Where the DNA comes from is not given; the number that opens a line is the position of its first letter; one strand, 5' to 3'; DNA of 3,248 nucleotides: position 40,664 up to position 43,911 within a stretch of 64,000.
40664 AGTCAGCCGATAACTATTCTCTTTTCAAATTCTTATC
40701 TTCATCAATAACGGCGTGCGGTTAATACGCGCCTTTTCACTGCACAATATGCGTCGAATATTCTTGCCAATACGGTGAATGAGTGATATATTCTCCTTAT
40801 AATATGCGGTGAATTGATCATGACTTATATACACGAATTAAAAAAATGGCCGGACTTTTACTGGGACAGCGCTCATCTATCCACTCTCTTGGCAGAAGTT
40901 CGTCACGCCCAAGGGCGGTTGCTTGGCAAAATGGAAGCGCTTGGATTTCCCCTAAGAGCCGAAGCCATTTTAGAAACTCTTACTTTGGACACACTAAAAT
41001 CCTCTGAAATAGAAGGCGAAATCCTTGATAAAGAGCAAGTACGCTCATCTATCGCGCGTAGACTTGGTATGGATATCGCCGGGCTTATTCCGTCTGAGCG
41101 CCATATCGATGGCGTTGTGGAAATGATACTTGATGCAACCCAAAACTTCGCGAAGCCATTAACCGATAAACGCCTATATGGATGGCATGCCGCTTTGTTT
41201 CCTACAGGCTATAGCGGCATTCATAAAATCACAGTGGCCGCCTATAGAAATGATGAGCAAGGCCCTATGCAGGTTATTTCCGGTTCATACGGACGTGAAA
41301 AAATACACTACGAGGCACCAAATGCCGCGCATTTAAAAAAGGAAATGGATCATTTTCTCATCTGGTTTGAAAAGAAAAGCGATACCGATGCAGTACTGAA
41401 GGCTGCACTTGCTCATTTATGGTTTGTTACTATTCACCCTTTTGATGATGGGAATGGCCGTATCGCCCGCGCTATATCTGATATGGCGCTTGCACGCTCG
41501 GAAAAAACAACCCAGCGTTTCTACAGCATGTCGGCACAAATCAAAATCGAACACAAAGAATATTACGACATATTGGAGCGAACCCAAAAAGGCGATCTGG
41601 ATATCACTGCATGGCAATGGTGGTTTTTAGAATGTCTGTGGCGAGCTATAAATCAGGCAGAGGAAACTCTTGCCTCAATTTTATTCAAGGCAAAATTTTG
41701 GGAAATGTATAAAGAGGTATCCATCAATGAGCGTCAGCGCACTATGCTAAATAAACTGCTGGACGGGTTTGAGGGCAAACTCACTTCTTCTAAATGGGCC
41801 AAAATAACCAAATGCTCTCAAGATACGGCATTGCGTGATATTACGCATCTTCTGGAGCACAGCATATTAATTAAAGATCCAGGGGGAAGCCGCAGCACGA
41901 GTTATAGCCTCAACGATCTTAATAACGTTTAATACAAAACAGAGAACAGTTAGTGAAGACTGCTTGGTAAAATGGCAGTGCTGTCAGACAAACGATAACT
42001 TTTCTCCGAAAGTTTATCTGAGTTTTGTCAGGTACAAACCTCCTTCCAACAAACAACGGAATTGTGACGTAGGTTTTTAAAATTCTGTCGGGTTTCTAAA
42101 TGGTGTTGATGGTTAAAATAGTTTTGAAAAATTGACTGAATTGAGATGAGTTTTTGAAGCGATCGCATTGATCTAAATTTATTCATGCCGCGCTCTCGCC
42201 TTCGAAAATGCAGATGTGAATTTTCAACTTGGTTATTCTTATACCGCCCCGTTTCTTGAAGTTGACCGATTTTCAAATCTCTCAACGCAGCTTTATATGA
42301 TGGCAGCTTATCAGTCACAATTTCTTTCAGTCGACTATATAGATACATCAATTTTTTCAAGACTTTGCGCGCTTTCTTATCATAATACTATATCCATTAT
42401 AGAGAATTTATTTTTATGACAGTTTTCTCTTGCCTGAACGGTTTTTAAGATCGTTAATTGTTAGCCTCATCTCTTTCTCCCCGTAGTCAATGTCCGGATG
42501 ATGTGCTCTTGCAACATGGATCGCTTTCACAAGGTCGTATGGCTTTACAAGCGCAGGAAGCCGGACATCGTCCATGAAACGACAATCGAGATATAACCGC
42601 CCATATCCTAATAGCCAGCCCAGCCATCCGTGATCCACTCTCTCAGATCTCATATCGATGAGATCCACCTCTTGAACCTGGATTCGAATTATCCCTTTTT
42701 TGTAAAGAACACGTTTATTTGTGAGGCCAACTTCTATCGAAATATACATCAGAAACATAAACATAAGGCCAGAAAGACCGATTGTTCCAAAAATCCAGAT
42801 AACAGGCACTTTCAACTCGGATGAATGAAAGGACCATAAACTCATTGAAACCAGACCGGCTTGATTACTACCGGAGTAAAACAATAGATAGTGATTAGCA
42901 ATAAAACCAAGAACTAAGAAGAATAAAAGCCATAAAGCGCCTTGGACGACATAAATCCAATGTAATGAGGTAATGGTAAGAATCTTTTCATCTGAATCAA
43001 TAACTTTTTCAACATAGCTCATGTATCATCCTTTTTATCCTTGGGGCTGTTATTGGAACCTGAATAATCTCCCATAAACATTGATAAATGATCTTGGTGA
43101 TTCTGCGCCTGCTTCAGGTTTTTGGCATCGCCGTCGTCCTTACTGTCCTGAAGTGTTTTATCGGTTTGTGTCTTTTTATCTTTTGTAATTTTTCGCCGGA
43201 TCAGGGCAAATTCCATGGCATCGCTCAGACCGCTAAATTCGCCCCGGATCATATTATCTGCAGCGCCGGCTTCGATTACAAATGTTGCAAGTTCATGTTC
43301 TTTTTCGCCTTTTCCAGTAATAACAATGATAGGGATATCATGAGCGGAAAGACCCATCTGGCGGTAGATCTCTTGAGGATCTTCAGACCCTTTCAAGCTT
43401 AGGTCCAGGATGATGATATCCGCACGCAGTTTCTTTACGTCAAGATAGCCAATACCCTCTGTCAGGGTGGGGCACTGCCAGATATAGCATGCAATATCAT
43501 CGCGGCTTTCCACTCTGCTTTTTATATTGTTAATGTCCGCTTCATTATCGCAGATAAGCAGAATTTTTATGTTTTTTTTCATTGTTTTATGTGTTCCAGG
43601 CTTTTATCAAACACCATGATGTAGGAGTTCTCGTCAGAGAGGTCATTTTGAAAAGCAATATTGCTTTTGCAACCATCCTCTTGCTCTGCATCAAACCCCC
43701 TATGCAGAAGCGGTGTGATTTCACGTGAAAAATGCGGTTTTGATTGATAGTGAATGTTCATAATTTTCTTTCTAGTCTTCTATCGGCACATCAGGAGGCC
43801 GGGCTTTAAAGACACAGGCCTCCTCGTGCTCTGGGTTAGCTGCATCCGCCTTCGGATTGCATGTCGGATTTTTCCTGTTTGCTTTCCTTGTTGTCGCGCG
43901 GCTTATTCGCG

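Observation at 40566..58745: Six copies of a 33-60 nt IS6/IS26-like terminal repeat partition the accessory region into cassettes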

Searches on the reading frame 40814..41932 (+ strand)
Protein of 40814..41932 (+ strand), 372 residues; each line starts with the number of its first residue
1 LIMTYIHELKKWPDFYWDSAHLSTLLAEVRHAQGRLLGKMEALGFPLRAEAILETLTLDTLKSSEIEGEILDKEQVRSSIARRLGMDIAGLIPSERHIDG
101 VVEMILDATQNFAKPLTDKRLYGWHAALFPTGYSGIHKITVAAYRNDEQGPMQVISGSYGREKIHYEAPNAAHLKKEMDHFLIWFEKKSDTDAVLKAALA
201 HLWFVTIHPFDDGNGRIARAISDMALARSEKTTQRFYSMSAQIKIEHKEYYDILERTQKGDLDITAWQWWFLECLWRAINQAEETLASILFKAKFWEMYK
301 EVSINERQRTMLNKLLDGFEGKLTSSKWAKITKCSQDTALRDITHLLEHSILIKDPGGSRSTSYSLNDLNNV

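Call 10: search_protein_families(library=pfam, proteins=[window:40814-41932:+], max_evalue=0.01)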
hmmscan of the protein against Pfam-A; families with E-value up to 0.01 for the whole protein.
window:40814-41932:+ (372 aa): 2 families
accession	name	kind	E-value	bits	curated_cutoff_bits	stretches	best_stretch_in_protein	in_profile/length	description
PF13776.11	DUF4172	-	9.4e-33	112.8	25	1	5-86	1-82/82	Domain of unknown function (DUF4172)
PF02661.23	Fic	-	1.3e-15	58.5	24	1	116-224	2-91/93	Fic/DOC family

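Call 17: find_encoding_contigs(protein=window:40820-41932:+, flank=10000, max_places=8)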
Protein window:40820-41932:+ (370 aa): 4 contigs read that carry it; 4 places shown.
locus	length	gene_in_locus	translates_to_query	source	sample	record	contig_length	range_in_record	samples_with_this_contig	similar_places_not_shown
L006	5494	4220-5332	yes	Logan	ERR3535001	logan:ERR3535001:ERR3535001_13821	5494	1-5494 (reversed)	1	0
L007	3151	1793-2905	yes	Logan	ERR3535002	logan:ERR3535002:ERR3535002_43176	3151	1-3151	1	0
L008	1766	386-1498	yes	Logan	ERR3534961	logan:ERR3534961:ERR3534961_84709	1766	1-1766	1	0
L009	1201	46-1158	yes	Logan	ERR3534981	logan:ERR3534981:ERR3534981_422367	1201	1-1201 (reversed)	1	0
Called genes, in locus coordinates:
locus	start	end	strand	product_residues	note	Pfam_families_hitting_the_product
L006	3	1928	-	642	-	?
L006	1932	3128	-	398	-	PF25917:BSH_RND, PF25973:BSH_CzcB, PF25876:HH_MFP_RND, PF25878:HH_AAEA_pHBA (weak), PF25944:Beta-barrel_RND, PF25967:RND-MFP_C (weak), PF25989:YknX_C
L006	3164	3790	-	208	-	PF00440:TetR_N, PF16925:TetR_C_13 (weak)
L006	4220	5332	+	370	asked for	PF13776:DUF4172, PF02661:Fic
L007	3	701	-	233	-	?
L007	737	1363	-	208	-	PF00440:TetR_N, PF16925:TetR_C_13 (weak)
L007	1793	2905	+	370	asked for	PF13776:DUF4172, PF02661:Fic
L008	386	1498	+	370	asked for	PF13776:DUF4172, PF02661:Fic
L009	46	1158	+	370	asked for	PF13776:DUF4172, PF02661:Fic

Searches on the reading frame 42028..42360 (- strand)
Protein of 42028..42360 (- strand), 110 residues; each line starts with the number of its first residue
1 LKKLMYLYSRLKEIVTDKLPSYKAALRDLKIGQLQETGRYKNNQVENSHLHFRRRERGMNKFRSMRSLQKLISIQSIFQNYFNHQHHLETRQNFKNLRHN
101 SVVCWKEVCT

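Call 10: search_protein_families(library=pfam, proteins=[window:42028-42360:-], max_evalue=0.01)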
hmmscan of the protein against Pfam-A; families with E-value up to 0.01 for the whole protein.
window:42028-42360:- (110 aa): 1 family
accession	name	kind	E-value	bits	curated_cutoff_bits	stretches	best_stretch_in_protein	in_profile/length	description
PF13610.12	DDE_Tnp_IS240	-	2.1e-14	54.3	27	1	2-84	49-138/139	DDE domain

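Call 18: search_dna_similar(query=window:42028-42360:-, collection=plasmids, mode=protein, max_rows=25)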
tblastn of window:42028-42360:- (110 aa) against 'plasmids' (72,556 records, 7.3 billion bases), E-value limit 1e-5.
Records with a match: 633; places in all: 2128; records where one place covers at least 80% of the query: 551.
Best place of each record, by identity: <60% 633.
By first word of the organism name: Rhizobium 144; Streptomyces 64; Agrobacterium 49; Pseudosulfitobacter 43; Roseomonas 29; Sulfitobacter 24; Sinorhizobium 24; Bradyrhizobium 24; Rhodococcus 23; Mesorhizobium 20; and 70 more.
By predicted mobility (MOB-suite, as given by PLSDB): non-mobilizable 324; conjugative 217; mobilizable 92.
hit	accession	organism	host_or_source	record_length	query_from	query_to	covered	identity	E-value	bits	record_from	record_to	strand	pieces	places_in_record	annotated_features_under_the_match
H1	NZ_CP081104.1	Ruegeria conchae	-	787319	1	110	100%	50.0%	1e-27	112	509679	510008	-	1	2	IS6 family transposase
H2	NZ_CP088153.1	Mesorhizobium mediterraneum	Cicer arietinum L.,cell culture,radical ...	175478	1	110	100%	49.1%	4e-26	107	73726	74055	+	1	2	IS6 family transposase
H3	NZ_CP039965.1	Pseudorhodobacter turbinis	single bacterial isolate,Turban shell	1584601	1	110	100%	45.5%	5e-23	99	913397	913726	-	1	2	record has no annotation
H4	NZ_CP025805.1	Sulfitobacter sp. SK012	Marine Sediment,North Sea (sediment)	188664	1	109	99%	45.9%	8e-22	96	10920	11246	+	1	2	IS6 family transposase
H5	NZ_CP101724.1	Sphingomonas sp. NY01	-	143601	1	110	100%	41.8%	5e-20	90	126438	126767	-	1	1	IS6 family transposase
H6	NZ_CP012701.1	Sphingopyxis macrogoltabida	whole organism,activated sludge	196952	1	110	100%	40.0%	3e-17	82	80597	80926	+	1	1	IS6 family transposase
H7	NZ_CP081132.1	Sulfitobacter sp. W074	-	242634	1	108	98%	40.4%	5e-15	76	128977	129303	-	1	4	IS6 family transposase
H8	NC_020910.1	Octadecabacter arcticus 238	150 km offshore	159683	1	95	86%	45.3%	3e-18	85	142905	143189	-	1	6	none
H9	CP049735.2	Rhizobium leguminosarum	Pisum sativum,Pisum sativum nodules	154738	12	109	89%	43.0%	4e-12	68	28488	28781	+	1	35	IS6 family transposase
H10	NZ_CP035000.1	Rhizobium acidisoli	Phaseolus vulgaris,root nodule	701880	12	108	88%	43.4%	2e-12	69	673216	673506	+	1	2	none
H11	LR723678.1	arsenite-oxidising bacterium NT-25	moist arsenopyrite (FeAsS)-containing ...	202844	12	108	88%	43.3%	3e-10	62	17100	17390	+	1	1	none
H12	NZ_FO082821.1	Pseudorhizobium banfieldiae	-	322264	12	108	88%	43.3%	3e-10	62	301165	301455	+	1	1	none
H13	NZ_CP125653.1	Rhizobium sp. BT04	Phaseolus vulgaris,Pure culture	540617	12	110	90%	42.4%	7e-12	67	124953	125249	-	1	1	IS6 family transposase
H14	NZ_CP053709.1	Lichenicola cladoniae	Cladonia borealis,cell culture,lichen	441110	1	110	100%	37.8%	2e-13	71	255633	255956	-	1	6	IS6 family transposase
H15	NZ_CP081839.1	Agrobacterium vitis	Vitis,Cell culture,South Africa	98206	1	109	99%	38.2%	5e-12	67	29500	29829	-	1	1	IS6 family transposase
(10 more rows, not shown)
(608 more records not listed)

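Call 20: find_homologous_proteins(query=window:42028-42360:-, max_evalue=1e-10)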
Query window:42028-42360:- (110 aa): 230 proteins with E <= 1e-10 among 241 candidates; the best 120 are listed.
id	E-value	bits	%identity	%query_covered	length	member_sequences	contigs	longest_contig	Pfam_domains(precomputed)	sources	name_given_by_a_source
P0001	8.4e-55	201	88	96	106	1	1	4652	PF13610.13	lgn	-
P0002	4.5e-45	170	76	98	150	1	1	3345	PF13610.13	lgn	-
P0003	9.7e-45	169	76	95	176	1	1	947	PF13610.13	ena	-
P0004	2.6e-44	167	74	98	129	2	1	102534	PF13610.13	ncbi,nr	ncbi:MAG: hypothetical protein COB14_01950 [Alphaproteobacteria bacterium]|nr:MAG: hypothetical prot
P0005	4.2e-44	167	74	100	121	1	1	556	PF13610.13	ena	-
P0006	1.3e-42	162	71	100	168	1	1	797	PF00665.33,PF13610.13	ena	-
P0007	1.3e-42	162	73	100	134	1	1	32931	PF13610.13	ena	-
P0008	3.9e-42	161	72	96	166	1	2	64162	PF00665.33,PF13610.13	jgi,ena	jgi:putative transposase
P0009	4.2e-42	160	72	100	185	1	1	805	PF00665.33,PF13610.13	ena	-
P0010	1.1e-41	159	78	88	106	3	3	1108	PF13610.13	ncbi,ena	-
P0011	2.1e-41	158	70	96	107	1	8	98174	PF13610.13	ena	-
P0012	1.1e-40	156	70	98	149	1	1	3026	PF13610.13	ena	-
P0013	1.4e-40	155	69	100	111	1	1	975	PF13610.13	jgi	jgi:putative transposase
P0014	1.8e-40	155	72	92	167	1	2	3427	PF00665.33,PF13610.13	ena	-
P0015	4.1e-40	154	70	95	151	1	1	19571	PF13610.13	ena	-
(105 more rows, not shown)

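Call 21: find_encoding_contigs(protein=P0001, flank=5000, max_places=4)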
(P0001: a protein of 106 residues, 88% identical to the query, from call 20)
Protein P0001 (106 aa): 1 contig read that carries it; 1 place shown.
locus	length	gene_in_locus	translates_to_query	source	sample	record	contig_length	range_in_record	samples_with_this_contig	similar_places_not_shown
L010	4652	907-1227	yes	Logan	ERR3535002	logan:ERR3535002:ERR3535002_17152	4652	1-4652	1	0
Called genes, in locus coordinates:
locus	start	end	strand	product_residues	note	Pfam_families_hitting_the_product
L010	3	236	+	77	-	?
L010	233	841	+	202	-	-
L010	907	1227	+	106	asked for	PF13610:DDE_Tnp_IS240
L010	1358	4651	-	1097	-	?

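Call 22: find_encoding_contigs(protein=P0004, flank=10000, max_places=4)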
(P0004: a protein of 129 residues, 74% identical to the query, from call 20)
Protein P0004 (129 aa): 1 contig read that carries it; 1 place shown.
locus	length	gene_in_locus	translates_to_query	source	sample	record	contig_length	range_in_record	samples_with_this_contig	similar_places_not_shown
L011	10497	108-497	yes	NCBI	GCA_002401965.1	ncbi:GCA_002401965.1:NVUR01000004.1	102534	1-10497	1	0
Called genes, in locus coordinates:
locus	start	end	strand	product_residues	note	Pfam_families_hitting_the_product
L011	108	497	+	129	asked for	PF13610:DDE_Tnp_IS240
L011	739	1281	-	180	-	PF00719:Pyrophosphatase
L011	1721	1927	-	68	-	PF00313:CSD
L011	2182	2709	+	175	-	PF00027:cNMP_binding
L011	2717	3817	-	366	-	PF00072:Response_reg (weak), PF13487:HD_5, PF01966:HD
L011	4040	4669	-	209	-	PF04264:YceI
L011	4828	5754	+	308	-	PF00126:HTH_1, PF03466:LysR_substrate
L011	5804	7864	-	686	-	PF08376:NIT, PF07889:DUF1664 (faint), PF00015:MCPsignal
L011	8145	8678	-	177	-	PF02357:NusG, PF00467:KOW (weak)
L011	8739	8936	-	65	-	PF00584:SecE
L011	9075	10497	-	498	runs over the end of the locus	PF02347:GDC-P, PF00266:Aminotran_5 (weak), PF21478:GcvP2_C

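Call 23: find_encoding_contigs(protein=P0011, flank=10000, max_places=8)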
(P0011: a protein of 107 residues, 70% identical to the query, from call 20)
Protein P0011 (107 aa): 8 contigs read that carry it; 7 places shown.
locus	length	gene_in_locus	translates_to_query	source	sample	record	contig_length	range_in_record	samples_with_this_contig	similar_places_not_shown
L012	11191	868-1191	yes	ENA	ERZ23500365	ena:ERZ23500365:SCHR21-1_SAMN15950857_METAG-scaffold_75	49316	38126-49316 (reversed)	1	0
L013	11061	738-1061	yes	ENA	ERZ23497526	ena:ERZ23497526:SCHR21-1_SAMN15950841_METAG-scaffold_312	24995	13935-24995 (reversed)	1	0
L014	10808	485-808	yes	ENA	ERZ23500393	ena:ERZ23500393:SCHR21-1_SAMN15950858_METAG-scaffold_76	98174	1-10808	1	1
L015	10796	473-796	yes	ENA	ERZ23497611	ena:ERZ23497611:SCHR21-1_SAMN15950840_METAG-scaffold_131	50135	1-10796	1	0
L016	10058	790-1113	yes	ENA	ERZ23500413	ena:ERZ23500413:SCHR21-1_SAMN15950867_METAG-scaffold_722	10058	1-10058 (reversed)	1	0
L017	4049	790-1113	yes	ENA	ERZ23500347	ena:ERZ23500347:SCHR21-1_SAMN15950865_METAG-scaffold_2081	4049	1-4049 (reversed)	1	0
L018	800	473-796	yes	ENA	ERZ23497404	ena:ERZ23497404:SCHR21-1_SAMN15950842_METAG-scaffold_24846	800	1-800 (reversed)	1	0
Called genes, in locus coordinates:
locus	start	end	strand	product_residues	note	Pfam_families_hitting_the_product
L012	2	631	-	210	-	?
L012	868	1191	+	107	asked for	PF13610:DDE_Tnp_IS240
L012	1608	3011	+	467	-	-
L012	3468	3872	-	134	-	-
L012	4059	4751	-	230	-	-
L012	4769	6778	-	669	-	-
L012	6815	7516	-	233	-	-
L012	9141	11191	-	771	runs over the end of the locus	-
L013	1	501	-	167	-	?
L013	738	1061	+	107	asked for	PF13610:DDE_Tnp_IS240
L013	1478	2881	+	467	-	-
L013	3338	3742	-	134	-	-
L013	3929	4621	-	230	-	-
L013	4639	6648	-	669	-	-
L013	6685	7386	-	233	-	-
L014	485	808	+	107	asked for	PF13610:DDE_Tnp_IS240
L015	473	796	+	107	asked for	PF13610:DDE_Tnp_IS240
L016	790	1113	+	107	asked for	PF13610:DDE_Tnp_IS240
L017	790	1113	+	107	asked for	PF13610:DDE_Tnp_IS240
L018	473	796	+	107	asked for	PF13610:DDE_Tnp_IS240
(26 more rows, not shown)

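Call 46: get_annotated_region(hit=H1, flank=900)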
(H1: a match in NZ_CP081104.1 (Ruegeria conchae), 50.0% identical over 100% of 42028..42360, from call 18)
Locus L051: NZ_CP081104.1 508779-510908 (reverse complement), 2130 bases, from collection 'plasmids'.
description: Ruegeria conchae strain M340 plasmid unnamed1, complete sequence
organism: Ruegeria conchae (NCBI taxid 981384)
taxonomy: Bacteria; Pseudomonadota; Alphaproteobacteria; Rhodobacterales; Roseobacteraceae; Ruegeria; Ruegeria conchae
host: -; source: -; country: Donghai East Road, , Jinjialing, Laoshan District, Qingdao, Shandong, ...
typing (MOB-suite, as given by PLSDB): non-mobilizable
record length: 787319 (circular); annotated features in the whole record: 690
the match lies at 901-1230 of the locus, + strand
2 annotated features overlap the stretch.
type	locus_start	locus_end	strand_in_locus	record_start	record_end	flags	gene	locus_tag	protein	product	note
CDS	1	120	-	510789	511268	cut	-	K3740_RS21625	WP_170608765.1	hypothetical protein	-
CDS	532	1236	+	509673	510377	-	-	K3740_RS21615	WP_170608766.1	IS6 family transposase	-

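Call 47: get_annotated_region(hit=H2, flank=900)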
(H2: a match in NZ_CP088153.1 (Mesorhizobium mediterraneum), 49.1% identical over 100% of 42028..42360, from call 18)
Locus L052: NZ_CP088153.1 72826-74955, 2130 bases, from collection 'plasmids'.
description: Mesorhizobium mediterraneum strain R31 plasmid unnamed2, complete sequence
organism: Mesorhizobium mediterraneum (NCBI taxid 43617)
taxonomy: Bacteria; Pseudomonadota; Alphaproteobacteria; Hyphomicrobiales; Phyllobacteriaceae; Mesorhizobium; Mesorhizobium mediterraneum
host: -; source: Cicer arietinum L.,cell culture,radical nodules from chickpea plants; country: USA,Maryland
typing (MOB-suite, as given by PLSDB): conjugative; relaxase MOBQ; mating-pair formation MPF_T
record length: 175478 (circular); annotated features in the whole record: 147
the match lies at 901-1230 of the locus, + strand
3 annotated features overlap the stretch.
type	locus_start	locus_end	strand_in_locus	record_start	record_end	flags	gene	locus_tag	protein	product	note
CDS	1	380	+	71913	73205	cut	-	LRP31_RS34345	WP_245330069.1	aminotransferase class III-fold pyridoxal phosphate-dependent enzyme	-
CDS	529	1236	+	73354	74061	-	-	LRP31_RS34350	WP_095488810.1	IS6 family transposase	-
CDS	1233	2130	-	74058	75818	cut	-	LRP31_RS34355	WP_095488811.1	ATP-binding protein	-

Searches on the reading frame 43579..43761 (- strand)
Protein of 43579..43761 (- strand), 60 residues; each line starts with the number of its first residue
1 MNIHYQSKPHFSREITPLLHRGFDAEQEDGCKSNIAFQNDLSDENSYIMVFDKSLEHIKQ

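Call 106: search_protein_families(library=pfam, proteins=[window:43579-43761:-], max_evalue=0.0001)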
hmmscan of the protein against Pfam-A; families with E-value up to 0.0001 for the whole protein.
window:43579-43761:- (60 aa): 0 families
